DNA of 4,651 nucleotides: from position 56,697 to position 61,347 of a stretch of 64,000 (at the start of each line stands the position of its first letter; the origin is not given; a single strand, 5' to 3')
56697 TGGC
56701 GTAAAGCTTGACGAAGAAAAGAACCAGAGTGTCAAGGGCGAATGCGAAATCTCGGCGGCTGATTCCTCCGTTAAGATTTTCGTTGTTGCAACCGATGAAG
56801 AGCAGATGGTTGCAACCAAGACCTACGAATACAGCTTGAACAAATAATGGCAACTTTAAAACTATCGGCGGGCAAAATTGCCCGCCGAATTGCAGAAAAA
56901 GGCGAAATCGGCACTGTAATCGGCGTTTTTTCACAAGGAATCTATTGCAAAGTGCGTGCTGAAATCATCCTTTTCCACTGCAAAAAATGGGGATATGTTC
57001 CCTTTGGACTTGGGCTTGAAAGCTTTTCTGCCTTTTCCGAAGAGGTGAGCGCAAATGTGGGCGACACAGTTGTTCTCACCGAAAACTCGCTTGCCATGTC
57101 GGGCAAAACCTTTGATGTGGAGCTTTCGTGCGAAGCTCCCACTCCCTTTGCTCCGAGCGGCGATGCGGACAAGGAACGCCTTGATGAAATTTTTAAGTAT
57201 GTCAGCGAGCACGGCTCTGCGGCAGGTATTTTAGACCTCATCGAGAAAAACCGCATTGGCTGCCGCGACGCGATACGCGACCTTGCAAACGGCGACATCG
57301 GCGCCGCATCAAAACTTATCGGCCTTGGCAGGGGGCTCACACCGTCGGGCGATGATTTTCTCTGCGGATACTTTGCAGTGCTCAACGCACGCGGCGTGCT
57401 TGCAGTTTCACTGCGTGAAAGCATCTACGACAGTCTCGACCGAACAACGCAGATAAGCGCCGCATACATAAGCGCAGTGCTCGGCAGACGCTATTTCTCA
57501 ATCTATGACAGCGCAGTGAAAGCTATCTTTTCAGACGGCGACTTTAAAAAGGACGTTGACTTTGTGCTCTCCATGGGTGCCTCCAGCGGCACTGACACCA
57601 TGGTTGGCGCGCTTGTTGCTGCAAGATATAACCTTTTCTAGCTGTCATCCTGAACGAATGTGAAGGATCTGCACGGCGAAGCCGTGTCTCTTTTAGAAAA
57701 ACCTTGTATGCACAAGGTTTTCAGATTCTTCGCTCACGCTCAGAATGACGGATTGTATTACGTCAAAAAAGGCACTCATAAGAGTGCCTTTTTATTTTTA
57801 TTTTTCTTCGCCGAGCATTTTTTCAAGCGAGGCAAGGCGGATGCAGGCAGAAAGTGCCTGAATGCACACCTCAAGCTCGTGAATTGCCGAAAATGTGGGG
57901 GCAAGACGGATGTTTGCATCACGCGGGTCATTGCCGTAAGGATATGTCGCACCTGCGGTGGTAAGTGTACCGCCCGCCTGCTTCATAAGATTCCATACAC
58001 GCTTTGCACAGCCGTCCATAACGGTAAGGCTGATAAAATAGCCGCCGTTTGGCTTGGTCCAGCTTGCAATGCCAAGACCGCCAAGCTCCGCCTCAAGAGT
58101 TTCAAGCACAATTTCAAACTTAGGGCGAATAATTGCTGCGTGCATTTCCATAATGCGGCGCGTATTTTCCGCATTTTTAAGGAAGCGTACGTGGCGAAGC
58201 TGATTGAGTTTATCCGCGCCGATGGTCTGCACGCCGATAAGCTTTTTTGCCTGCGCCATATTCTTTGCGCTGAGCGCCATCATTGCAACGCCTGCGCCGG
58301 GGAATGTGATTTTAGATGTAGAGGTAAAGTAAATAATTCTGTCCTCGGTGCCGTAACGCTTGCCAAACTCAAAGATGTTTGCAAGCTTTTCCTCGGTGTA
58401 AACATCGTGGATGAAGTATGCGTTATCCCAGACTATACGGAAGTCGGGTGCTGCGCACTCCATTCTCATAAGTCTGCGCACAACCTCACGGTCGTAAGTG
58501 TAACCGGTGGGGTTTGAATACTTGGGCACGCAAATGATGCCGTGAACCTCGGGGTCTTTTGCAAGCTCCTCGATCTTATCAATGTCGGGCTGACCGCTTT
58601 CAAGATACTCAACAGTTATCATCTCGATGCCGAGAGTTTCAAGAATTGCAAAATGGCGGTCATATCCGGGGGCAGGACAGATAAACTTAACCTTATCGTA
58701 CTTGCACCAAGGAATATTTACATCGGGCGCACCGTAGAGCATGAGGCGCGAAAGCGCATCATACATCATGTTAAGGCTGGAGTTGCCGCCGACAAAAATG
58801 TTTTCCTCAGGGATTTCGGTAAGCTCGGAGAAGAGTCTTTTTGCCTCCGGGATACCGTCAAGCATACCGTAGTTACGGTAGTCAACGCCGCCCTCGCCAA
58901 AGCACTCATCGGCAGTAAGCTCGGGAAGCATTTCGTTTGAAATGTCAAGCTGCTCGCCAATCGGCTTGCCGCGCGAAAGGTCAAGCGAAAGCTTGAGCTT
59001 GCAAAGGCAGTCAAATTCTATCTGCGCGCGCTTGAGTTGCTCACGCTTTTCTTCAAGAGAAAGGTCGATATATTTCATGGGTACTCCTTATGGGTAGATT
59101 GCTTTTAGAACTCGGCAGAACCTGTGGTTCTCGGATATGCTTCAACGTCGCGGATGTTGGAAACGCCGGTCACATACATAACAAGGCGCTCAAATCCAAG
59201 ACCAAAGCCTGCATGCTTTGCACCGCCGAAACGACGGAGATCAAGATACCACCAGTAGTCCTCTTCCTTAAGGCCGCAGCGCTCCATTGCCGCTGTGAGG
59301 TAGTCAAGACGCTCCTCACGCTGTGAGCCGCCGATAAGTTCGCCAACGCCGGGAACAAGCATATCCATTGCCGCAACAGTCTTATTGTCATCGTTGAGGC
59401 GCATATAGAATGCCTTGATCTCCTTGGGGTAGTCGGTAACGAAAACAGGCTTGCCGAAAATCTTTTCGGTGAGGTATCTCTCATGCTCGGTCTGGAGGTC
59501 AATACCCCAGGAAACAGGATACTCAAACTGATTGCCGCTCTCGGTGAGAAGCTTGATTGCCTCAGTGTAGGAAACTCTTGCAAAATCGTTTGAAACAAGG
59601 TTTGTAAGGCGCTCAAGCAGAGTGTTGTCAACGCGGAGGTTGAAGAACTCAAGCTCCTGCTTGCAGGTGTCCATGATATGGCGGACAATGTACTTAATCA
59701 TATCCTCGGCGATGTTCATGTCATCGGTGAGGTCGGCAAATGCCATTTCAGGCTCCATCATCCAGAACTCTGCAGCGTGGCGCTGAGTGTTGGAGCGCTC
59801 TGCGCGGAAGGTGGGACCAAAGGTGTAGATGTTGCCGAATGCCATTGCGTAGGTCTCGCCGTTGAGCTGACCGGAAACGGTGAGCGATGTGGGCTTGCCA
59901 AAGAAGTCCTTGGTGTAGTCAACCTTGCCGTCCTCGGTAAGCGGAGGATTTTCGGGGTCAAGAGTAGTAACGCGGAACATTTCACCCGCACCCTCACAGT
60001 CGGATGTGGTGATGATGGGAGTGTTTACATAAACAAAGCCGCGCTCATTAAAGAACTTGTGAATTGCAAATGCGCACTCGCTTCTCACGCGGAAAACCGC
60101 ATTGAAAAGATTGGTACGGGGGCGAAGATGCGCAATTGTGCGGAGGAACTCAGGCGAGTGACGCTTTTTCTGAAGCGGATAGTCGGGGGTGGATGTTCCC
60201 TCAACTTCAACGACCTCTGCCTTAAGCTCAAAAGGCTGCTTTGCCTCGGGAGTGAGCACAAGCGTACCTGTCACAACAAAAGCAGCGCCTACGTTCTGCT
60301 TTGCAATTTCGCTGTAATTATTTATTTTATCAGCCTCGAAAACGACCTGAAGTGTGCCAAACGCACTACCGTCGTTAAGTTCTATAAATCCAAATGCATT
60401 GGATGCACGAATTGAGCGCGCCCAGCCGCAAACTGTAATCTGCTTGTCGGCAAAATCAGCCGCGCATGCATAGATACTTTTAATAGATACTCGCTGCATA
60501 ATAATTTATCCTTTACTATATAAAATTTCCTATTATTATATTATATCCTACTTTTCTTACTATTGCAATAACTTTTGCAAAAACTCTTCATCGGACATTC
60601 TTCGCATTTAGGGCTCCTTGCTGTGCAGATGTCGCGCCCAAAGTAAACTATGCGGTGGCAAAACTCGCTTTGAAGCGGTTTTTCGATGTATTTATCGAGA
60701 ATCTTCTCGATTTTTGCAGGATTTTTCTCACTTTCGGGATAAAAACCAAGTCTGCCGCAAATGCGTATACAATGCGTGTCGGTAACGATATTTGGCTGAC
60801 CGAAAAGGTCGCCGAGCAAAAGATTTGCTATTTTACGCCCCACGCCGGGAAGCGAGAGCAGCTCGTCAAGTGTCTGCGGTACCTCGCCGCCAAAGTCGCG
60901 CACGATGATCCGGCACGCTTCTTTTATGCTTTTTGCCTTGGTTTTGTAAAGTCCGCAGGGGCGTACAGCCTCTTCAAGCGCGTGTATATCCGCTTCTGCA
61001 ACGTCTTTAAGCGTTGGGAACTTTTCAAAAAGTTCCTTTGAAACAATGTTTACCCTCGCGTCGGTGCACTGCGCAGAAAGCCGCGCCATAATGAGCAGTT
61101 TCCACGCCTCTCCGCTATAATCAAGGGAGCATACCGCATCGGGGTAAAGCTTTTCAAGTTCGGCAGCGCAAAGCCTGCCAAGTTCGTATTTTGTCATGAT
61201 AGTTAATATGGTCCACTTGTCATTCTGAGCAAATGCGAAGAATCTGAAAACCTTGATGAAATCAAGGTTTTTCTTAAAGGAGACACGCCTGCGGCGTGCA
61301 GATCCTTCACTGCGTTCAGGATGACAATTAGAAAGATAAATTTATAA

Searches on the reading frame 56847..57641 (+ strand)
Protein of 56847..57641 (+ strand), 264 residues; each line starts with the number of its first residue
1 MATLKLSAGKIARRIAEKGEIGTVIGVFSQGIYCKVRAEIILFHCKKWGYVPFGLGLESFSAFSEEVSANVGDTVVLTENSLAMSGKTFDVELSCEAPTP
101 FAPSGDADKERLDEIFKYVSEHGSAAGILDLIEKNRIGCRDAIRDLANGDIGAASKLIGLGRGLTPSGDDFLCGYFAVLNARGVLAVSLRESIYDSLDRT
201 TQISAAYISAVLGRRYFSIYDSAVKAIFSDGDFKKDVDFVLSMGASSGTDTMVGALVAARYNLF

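Call 74: find_encoding_contigs(protein=window:56847-57641:+, flank=1500, max_places=10)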
Protein window:56847-57641:+ (264 aa): 23 contigs read that carry it; 8 places shown.
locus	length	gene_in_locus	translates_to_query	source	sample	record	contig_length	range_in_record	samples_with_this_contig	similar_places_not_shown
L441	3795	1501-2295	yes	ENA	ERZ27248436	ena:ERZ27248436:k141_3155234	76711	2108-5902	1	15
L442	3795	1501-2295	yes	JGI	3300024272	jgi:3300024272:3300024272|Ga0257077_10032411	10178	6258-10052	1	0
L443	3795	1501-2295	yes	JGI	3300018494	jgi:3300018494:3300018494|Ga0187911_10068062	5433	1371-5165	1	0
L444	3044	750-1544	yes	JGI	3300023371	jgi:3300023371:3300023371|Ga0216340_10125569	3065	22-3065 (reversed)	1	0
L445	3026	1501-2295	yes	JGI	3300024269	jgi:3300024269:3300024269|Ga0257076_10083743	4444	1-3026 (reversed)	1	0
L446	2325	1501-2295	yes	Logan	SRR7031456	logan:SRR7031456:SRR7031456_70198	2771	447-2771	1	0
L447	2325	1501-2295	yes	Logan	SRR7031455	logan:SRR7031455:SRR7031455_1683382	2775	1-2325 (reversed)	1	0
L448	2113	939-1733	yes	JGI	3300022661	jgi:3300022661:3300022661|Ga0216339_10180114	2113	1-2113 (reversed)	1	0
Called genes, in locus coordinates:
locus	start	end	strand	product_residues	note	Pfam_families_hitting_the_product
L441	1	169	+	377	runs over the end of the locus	PF02615:Ldh_2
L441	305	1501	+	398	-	PF00871:Acetate_kinase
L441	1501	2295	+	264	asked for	PF11392:AllH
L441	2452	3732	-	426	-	PF12897:Asp_aminotransf, PF00155:Aminotran_1_2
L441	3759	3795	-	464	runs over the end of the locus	PF01336:tRNA_anti-codon, PF00152:tRNA-synt_2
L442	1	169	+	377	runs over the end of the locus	PF02615:Ldh_2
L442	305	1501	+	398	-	PF00871:Acetate_kinase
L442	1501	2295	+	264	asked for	PF11392:AllH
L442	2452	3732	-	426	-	PF12897:Asp_aminotransf, PF00155:Aminotran_1_2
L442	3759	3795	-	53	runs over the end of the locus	?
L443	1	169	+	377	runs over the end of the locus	PF02615:Ldh_2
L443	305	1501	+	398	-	PF00871:Acetate_kinase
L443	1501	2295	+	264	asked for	PF11392:AllH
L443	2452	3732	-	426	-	PF12897:Asp_aminotransf, PF00155:Aminotran_1_2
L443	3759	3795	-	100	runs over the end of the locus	?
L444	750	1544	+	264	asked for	PF11392:AllH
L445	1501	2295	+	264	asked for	PF11392:AllH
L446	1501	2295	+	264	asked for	PF11392:AllH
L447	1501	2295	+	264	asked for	PF11392:AllH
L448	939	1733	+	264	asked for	PF11392:AllH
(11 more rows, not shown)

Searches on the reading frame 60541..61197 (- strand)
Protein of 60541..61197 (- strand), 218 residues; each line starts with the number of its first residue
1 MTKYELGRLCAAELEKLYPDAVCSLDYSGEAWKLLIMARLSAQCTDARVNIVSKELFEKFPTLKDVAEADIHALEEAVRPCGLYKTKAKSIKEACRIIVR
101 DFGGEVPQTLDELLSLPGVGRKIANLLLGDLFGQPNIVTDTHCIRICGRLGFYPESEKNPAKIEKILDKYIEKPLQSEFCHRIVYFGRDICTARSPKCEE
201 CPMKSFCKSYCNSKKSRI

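Call 73: find_encoding_contigs(protein=window:60541-61197:-, flank=1500, max_places=10)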
Protein window:60541-61197:- (218 aa): 20 contigs read that carry it; 10 places shown.
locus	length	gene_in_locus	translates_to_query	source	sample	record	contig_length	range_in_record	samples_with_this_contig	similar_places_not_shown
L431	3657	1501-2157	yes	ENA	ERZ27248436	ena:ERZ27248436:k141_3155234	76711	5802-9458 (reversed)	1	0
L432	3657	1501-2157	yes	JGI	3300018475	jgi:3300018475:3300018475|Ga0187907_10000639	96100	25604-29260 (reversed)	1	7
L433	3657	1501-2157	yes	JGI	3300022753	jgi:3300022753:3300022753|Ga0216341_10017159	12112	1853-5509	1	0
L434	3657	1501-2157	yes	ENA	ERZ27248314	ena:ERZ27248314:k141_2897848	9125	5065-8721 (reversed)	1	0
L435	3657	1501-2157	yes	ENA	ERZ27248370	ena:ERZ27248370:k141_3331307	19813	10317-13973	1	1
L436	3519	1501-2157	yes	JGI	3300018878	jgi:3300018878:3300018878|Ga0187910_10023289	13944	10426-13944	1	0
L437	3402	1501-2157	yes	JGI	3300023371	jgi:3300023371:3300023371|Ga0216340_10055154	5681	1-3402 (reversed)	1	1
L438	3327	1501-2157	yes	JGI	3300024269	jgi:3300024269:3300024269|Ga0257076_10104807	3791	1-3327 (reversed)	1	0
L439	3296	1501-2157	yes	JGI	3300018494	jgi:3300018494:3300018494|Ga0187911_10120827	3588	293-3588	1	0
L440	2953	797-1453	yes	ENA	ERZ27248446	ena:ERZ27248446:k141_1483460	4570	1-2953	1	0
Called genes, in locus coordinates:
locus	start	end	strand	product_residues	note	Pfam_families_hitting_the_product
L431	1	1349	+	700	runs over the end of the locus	PF03717:PBP_dimer, PF00905:Transpeptidase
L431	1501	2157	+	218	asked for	PF00730:HhH-GPD, PF00633:HHH, PF10576:EndIII_4Fe-2S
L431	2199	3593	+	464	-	PF01336:tRNA_anti-codon, PF00152:tRNA-synt_2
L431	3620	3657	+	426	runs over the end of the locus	PF12897:Asp_aminotransf, PF00155:Aminotran_1_2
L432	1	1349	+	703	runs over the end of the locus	PF03717:PBP_dimer, PF00905:Transpeptidase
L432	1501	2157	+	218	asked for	PF00730:HhH-GPD, PF00633:HHH, PF10576:EndIII_4Fe-2S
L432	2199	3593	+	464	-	PF01336:tRNA_anti-codon, PF00152:tRNA-synt_2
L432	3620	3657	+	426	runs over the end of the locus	PF12897:Asp_aminotransf, PF00155:Aminotran_1_2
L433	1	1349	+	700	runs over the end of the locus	PF03717:PBP_dimer, PF00905:Transpeptidase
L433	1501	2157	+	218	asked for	PF00730:HhH-GPD, PF00633:HHH, PF10576:EndIII_4Fe-2S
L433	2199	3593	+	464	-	PF01336:tRNA_anti-codon, PF00152:tRNA-synt_2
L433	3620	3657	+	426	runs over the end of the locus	PF12897:Asp_aminotransf, PF00155:Aminotran_1_2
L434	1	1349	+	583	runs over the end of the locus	?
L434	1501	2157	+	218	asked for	PF00730:HhH-GPD, PF00633:HHH, PF10576:EndIII_4Fe-2S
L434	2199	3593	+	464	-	PF01336:tRNA_anti-codon, PF00152:tRNA-synt_2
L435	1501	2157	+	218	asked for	PF00730:HhH-GPD, PF00633:HHH, PF10576:EndIII_4Fe-2S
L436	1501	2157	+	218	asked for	PF00730:HhH-GPD, PF00633:HHH, PF10576:EndIII_4Fe-2S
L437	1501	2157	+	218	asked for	PF00730:HhH-GPD, PF00633:HHH, PF10576:EndIII_4Fe-2S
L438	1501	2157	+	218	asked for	PF00730:HhH-GPD, PF00633:HHH, PF10576:EndIII_4Fe-2S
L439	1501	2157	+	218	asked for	PF00730:HhH-GPD, PF00633:HHH, PF10576:EndIII_4Fe-2S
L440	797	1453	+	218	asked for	PF00730:HhH-GPD, PF00633:HHH, PF10576:EndIII_4Fe-2S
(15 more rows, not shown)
